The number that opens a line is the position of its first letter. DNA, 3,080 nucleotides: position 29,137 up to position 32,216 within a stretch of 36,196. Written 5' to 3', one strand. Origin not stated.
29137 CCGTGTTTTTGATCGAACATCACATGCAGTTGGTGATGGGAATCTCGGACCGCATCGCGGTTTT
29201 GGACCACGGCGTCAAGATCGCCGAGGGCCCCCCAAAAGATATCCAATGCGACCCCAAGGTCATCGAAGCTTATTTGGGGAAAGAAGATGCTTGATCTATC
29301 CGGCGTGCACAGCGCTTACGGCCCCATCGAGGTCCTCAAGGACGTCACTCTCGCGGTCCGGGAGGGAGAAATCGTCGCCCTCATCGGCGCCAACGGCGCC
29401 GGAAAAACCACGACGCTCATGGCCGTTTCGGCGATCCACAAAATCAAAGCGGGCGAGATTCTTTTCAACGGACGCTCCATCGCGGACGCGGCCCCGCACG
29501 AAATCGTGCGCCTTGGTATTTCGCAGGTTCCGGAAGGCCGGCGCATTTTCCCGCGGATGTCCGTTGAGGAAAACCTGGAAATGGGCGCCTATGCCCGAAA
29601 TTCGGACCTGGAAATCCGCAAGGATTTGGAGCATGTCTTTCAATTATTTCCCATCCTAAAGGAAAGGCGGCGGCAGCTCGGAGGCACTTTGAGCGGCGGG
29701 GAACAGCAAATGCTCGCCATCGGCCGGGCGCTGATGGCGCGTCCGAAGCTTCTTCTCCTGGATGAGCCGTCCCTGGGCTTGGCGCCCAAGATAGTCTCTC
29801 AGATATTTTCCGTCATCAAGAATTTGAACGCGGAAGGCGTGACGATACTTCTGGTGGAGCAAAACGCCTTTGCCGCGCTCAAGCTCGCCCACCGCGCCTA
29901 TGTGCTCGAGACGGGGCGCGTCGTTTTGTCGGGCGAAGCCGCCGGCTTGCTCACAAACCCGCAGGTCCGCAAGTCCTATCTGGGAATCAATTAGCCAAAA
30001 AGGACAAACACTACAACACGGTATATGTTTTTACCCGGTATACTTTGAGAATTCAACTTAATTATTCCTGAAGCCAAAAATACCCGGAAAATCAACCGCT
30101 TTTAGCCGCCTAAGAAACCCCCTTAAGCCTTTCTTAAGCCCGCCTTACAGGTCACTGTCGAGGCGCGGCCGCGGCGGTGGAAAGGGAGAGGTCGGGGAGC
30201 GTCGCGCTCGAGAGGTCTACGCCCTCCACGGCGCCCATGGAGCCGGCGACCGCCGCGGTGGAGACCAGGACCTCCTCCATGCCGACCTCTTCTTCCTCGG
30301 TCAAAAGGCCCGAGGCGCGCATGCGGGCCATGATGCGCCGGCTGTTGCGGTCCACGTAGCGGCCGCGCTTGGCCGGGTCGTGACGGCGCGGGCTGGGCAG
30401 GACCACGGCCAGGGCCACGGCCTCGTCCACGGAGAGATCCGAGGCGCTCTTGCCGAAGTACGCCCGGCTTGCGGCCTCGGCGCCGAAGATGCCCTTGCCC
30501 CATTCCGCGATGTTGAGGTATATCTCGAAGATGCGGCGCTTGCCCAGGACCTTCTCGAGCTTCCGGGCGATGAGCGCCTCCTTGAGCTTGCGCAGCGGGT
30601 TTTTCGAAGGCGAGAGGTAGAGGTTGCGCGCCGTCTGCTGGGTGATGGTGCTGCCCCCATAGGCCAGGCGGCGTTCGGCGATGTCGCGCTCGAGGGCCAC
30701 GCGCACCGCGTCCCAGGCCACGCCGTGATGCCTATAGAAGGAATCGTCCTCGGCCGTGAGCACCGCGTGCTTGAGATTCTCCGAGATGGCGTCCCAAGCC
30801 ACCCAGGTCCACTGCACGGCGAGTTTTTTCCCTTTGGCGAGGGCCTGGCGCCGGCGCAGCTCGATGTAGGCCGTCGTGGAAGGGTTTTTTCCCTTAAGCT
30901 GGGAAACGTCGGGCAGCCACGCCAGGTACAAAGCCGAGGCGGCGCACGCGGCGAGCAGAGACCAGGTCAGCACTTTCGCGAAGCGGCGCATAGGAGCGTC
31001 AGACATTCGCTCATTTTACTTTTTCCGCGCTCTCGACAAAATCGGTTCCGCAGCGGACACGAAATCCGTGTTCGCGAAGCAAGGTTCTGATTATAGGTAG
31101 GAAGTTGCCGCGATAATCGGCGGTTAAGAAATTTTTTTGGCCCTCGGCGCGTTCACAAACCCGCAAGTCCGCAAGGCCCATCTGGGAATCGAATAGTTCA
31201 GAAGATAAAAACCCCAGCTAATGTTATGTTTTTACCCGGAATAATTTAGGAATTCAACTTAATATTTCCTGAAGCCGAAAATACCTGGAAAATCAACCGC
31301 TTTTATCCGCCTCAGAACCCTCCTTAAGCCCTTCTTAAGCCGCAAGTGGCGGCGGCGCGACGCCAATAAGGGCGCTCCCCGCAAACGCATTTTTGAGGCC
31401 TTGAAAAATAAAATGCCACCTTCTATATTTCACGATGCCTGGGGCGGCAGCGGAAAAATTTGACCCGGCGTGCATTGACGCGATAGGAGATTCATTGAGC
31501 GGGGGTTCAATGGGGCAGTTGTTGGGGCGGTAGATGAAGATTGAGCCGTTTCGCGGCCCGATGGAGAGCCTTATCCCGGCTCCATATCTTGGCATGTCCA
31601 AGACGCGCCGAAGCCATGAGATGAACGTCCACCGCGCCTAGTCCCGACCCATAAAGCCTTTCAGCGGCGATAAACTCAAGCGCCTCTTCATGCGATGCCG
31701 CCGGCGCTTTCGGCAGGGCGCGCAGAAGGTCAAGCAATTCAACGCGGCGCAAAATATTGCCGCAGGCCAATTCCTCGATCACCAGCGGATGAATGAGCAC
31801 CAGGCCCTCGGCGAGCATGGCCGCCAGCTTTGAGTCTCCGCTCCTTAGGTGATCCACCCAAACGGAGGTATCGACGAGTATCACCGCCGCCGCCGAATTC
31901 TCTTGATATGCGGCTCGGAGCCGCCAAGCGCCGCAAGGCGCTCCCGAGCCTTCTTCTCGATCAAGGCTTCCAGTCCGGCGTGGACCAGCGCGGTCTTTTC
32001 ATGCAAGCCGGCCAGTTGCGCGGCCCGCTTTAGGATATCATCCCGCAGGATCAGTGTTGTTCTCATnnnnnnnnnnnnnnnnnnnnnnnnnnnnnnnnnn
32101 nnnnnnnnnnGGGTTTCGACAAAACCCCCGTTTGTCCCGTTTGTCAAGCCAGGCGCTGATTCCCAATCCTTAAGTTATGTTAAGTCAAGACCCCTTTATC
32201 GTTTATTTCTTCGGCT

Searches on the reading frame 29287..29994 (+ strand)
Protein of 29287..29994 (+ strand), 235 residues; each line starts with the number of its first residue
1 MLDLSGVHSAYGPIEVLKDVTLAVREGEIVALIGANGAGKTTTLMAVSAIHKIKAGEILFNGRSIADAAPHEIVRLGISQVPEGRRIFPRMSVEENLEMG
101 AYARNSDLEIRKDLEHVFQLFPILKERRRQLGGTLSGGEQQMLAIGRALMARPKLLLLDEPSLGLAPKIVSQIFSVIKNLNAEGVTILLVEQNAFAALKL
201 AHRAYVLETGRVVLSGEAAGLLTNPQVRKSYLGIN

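Call 80: find_encoding_contigs(protein=window:29287-29994:+, flank=10000, max_places=10)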
Protein window:29287-29994:+ (235 aa): 4 contigs read that carry it; 4 places shown.
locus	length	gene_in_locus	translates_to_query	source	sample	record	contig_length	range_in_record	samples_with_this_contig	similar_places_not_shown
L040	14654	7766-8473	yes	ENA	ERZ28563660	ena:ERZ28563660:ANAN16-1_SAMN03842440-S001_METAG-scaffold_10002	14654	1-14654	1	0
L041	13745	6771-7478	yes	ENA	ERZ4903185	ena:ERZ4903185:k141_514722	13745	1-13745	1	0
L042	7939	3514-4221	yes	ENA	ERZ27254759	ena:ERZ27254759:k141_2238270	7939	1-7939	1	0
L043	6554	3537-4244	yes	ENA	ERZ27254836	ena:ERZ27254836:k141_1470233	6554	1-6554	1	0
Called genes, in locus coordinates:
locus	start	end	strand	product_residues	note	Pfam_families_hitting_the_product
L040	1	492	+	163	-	?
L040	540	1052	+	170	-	-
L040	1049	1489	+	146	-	-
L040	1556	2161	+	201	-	PF05643:GNA1162-like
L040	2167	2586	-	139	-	PF00160:Pro_isomerase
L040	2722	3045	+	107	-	PF01909:NTP_transf_2, PF18765:Polbeta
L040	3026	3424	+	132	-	PF08780:NTase_sub_bind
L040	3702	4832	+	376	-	PF13433:Peripla_BP_5, PF13458:Peripla_BP_6, PF01094:ANF_receptor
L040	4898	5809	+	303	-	PF02653:BPD_transp_2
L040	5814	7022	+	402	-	PF02653:BPD_transp_2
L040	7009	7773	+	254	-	PF13476:AAA_23 (weak), PF00005:ABC_tran, PF13304:AAA_21 (faint), PF12399:BCA_ABC_TP_C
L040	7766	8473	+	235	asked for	PF00005:ABC_tran, PF13304:AAA_21 (faint)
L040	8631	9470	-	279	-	PF00912:Transgly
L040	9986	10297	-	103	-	-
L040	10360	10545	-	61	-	PF09957:VapB_antitoxin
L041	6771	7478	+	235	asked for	PF00005:ABC_tran, PF13304:AAA_21 (faint)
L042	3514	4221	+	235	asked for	PF00005:ABC_tran, PF13304:AAA_21 (faint)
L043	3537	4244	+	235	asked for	PF00005:ABC_tran, PF13304:AAA_21 (faint)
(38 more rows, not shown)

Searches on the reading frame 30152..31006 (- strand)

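Call 26: search_protein_families(library=pfam, proteins=[window:30152-31006:-], max_evalue=0.01)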
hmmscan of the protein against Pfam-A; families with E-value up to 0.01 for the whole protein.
window:30152-31006:- (284 aa): 1 family
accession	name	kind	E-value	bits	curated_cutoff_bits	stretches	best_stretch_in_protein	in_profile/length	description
PF00912.28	Transgly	-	1e-51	175.4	27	1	65-229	13-177/178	Transglycosylase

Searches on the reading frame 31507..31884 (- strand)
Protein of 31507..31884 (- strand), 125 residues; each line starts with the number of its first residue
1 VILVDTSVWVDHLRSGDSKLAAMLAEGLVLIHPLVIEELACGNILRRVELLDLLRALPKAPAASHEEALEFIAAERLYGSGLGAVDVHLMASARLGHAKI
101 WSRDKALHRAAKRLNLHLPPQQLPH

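Call 26: search_protein_families(library=pfam, proteins=[window:31507-31884:-], max_evalue=0.01)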
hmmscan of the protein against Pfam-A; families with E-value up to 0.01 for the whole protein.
window:31507-31884:- (125 aa): 1 family
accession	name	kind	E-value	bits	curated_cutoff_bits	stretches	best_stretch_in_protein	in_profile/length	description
PF01850.27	PIN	-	2.4e-09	38.3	23.6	1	2-112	1-119/120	PIN domain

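Call 61: search_protein_families(library=padloc, proteins=[window:31507-31884:-], max_evalue=0.001)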
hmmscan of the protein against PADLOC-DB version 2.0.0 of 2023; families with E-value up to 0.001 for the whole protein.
window:31507-31884:- (125 aa): 0 families

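Call 62: search_protein_families(library=ncbifam, proteins=[window:31507-31884:-], max_evalue=0.001)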
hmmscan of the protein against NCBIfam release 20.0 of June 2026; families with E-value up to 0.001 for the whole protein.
window:31507-31884:- (125 aa): 1 family
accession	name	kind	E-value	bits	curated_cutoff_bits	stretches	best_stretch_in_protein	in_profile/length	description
NF047959.1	TA_toxin_VapC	equivalog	1.2e-06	28.7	80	1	2-115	1-124/125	type II toxin-antitoxin system VapC family toxin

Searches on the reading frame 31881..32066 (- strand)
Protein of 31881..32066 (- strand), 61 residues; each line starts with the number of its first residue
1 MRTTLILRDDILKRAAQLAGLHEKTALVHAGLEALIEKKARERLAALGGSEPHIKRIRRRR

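Call 26: search_protein_families(library=pfam, proteins=[window:31881-32066:-], max_evalue=0.01)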
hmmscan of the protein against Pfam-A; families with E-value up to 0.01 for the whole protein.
window:31881-32066:- (61 aa): 1 family
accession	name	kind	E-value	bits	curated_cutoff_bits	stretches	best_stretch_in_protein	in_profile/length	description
PF09957.15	VapB_antitoxin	-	2.4e-10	40.6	23.4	1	1-42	1-42/47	Bacterial antitoxin of type II TA system, VapB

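Call 66: find_encoding_contigs(protein=window:31881-32066:-, flank=10000, max_places=10)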
Protein window:31881-32066:- (61 aa): 5 contigs read that carry it; 5 places shown.
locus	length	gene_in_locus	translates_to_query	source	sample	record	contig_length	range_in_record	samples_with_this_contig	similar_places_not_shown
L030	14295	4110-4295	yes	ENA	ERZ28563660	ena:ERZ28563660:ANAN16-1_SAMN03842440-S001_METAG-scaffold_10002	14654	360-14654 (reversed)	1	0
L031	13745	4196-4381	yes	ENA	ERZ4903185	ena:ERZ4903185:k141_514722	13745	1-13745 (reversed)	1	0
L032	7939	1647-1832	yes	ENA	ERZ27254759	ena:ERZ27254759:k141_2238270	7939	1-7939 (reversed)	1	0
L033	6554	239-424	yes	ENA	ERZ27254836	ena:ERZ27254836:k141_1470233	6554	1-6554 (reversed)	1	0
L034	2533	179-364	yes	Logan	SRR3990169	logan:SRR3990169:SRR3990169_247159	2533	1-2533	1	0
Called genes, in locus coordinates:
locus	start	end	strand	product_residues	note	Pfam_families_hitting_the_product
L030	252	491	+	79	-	PF01402:RHH_1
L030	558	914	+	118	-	PF13470:PIN_3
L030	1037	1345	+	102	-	-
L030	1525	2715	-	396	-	PF13173:AAA_14, PF13635:DUF4143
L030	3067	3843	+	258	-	PF01346:FKBP_N, PF00254:FKBP_C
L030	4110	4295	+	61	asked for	PF09957:VapB_antitoxin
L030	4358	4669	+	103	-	-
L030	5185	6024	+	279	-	PF00912:Transgly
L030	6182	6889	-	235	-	PF00005:ABC_tran, PF13304:AAA_21 (faint)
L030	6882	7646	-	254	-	PF13476:AAA_23 (weak), PF00005:ABC_tran, PF13304:AAA_21 (faint), PF12399:BCA_ABC_TP_C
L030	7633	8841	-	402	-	PF02653:BPD_transp_2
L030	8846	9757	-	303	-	PF02653:BPD_transp_2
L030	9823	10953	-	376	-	PF13433:Peripla_BP_5, PF13458:Peripla_BP_6, PF01094:ANF_receptor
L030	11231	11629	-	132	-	PF08780:NTase_sub_bind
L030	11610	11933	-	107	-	PF01909:NTP_transf_2, PF18765:Polbeta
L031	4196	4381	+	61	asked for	PF09957:VapB_antitoxin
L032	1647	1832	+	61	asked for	PF09957:VapB_antitoxin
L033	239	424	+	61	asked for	PF09957:VapB_antitoxin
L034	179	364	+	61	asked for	PF09957:VapB_antitoxin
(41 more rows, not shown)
